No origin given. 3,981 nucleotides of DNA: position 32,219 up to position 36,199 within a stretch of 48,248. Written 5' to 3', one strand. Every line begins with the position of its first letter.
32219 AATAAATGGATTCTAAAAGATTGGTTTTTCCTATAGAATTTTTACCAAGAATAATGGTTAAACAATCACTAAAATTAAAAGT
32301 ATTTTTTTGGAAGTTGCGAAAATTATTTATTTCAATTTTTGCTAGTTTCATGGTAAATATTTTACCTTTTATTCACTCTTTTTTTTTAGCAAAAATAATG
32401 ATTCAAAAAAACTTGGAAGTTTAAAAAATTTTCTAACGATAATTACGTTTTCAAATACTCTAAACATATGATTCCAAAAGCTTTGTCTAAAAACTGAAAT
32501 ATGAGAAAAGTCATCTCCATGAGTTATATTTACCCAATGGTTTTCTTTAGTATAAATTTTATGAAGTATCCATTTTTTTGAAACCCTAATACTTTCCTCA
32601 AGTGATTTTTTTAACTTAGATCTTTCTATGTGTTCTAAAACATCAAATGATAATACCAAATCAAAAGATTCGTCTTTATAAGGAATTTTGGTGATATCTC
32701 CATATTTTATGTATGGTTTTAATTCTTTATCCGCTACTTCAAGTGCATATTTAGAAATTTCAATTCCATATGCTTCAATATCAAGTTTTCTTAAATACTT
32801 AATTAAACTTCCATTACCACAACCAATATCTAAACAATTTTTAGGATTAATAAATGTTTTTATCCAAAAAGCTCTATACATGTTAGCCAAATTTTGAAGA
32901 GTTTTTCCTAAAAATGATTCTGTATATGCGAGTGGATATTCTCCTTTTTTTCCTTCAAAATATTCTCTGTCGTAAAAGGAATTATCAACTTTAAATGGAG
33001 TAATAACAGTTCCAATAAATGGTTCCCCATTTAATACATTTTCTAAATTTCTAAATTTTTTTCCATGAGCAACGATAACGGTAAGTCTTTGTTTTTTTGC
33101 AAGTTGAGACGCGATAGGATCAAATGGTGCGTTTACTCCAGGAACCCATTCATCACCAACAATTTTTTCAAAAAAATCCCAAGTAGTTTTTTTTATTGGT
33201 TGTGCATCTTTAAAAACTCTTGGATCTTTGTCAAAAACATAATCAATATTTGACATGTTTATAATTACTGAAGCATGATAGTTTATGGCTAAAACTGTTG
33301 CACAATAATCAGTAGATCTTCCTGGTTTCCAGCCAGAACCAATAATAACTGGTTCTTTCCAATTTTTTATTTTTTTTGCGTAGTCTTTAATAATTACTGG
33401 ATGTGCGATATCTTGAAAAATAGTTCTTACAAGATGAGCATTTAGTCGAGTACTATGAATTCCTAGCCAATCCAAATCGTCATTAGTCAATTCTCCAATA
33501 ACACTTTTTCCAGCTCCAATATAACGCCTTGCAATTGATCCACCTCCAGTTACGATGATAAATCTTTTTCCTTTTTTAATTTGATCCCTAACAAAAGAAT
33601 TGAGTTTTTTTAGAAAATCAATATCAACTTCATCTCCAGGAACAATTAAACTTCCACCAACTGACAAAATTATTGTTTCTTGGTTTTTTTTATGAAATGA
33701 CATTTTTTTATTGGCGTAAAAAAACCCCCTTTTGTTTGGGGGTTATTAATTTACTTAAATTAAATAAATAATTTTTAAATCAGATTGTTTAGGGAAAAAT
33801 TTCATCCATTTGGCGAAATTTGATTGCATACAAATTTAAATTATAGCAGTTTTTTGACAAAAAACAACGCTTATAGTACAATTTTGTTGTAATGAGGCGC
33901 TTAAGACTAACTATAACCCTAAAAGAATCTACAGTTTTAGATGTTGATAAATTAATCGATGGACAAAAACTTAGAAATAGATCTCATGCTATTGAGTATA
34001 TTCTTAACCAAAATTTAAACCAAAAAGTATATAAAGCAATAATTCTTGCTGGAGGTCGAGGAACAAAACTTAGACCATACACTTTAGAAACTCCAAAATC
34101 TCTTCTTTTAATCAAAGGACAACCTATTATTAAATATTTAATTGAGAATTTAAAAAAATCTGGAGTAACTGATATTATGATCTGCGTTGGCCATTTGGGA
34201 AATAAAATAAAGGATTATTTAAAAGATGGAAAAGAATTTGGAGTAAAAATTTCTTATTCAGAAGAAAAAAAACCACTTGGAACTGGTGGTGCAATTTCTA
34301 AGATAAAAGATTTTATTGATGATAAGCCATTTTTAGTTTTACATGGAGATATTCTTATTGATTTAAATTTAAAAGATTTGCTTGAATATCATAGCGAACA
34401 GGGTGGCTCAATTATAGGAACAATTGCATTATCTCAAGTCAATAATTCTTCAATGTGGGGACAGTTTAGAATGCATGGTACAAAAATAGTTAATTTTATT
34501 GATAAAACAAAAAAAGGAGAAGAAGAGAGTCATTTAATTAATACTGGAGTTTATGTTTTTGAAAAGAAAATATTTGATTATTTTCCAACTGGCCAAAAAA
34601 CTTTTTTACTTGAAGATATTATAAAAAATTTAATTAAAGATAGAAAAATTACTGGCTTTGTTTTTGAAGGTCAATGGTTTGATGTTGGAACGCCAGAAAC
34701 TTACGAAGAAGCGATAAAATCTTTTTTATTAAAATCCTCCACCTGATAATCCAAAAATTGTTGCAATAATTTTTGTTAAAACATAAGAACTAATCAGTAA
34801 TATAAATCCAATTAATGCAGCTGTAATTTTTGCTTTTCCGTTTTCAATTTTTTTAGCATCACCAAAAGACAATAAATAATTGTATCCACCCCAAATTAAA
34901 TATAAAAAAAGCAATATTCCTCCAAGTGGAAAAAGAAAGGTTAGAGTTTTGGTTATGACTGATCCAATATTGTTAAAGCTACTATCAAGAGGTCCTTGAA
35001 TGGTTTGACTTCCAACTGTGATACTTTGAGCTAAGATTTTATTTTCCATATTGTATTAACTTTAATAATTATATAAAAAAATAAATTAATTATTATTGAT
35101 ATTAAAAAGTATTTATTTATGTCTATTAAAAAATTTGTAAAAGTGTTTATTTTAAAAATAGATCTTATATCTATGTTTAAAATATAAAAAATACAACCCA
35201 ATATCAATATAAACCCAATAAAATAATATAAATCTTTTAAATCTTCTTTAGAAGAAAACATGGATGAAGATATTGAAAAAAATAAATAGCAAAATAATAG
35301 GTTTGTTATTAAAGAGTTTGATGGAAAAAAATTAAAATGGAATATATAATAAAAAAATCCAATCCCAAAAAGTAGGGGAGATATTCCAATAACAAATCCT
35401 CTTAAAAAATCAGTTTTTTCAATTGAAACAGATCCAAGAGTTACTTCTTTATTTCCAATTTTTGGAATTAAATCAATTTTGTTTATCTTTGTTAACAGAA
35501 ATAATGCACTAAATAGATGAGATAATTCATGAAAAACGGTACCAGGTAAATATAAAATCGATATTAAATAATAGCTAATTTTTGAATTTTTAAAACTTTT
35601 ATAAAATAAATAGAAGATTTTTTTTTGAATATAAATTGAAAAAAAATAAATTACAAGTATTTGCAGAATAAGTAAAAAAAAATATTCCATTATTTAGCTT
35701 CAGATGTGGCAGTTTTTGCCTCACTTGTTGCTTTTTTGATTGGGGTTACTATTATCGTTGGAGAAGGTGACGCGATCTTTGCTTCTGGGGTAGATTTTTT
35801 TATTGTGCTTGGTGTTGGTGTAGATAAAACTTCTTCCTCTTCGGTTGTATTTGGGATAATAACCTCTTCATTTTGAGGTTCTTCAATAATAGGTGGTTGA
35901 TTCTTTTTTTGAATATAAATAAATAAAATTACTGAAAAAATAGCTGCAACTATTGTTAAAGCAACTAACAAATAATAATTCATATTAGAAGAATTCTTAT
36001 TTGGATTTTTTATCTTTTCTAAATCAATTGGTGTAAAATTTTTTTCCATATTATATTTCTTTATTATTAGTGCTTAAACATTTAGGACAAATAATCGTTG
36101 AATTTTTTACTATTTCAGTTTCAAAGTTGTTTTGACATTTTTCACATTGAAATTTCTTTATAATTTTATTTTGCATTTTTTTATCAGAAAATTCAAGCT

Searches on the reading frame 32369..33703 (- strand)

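Call 33: search_protein_families(library=pfam, proteins=[window:32369-33703:-], max_evalue=0.001)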
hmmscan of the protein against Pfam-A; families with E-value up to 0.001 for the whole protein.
window:32369-33703:- (444 aa): 9 families
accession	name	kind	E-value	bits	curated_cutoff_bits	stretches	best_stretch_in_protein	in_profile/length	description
PF00696.33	AA_kinase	-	7.8e-23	81.9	24.9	1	10-212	2-233/234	Amino acid kinase family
PF08241.18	Methyltransf_11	-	3e-18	66.7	21.2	1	291-376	1-88/95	Methyltransferase domain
PF13649.12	Methyltransf_25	-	3.8e-15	56.8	27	1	291-376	2-94/97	Methyltransferase domain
PF13847.12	Methyltransf_31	-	5.3e-13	49.3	27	1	289-376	6-102/145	Methyltransferase domain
PF08242.18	Methyltransf_12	-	1.5e-11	45.3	30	1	291-368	1-85/98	Methyltransferase domain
PF13489.12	Methyltransf_23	-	3.9e-11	43.4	27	1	283-415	19-155/164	Methyltransferase domain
PF07021.18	MetW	-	1.4e-08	35.1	21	1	289-380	16-107/193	Methionine biosynthesis protein MetW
PF02353.26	CMAS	-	7e-07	29.3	27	1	288-405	64-190/273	Mycolic acid cyclopropane synthetase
PF05219.18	DREV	-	0.00061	19.4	26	1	286-396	94-201/265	DREV methyltransferase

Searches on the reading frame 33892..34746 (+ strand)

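Call 33: search_protein_families(library=pfam, proteins=[window:33892-34746:+], max_evalue=0.001)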
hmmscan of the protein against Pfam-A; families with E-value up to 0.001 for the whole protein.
window:33892-34746:+ (284 aa): 2 families
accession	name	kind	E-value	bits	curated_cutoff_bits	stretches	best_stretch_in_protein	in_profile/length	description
PF00483.29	NTP_transferase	-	1.9e-47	162.4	21.2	1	48-276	1-240/245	Nucleotidyl transferase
PF12804.13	NTP_transf_3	-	1.1e-10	42.4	27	1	49-154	1-96/160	MobA-like NTP transferase domain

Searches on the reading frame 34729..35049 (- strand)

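Call 70: search_protein_families(library=pfam, proteins=[window:34729-35049:-], max_evalue=1)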
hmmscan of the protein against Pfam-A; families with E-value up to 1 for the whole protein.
window:34729-35049:- (106 aa): 1 family
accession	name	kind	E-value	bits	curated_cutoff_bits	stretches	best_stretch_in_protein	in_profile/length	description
PF18895.5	T4SS_pilin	-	1.5e-09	38.2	26.6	1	28-94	5-70/71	Type IV secretion system pilin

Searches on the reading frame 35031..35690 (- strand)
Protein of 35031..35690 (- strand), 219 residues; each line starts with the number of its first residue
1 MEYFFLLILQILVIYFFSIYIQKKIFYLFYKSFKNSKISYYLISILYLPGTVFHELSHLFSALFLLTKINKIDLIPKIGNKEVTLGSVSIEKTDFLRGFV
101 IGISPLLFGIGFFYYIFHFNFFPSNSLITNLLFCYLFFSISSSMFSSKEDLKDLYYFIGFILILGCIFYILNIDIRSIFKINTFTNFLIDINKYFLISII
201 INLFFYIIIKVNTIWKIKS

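Call 33: search_protein_families(library=pfam, proteins=[window:35031-35690:-], max_evalue=0.001)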
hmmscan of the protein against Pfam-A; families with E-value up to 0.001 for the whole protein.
window:35031-35690:- (219 aa): 0 families

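Call 70: search_protein_families(library=pfam, proteins=[window:35031-35690:-], max_evalue=1)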
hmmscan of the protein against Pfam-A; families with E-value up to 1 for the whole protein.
window:35031-35690:- (219 aa): 1 family
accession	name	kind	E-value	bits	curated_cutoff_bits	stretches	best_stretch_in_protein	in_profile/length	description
PF13398.12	Peptidase_M50B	-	0.25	11.4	26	1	41-76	15-50/201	Peptidase M50B-like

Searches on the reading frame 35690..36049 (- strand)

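Call 70: search_protein_families(library=pfam, proteins=[window:35690-36049:-], max_evalue=1)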
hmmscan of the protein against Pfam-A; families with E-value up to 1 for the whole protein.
window:35690-36049:- (119 aa): 3 families
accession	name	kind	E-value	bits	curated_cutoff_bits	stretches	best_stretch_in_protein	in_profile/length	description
PF22954.2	DUF7027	-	0.042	14.2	27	1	14-51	29-66/100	Domain of unknown function (DUF7027)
PF09716.15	ETRAMP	-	0.12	12.8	29.1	1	3-50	35-81/81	Malarial early transcribed membrane protein (ETRAMP)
PF16602.10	USP19_linker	-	0.64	11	30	1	56-112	48-107/121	Linker region of USP19 deubiquitinase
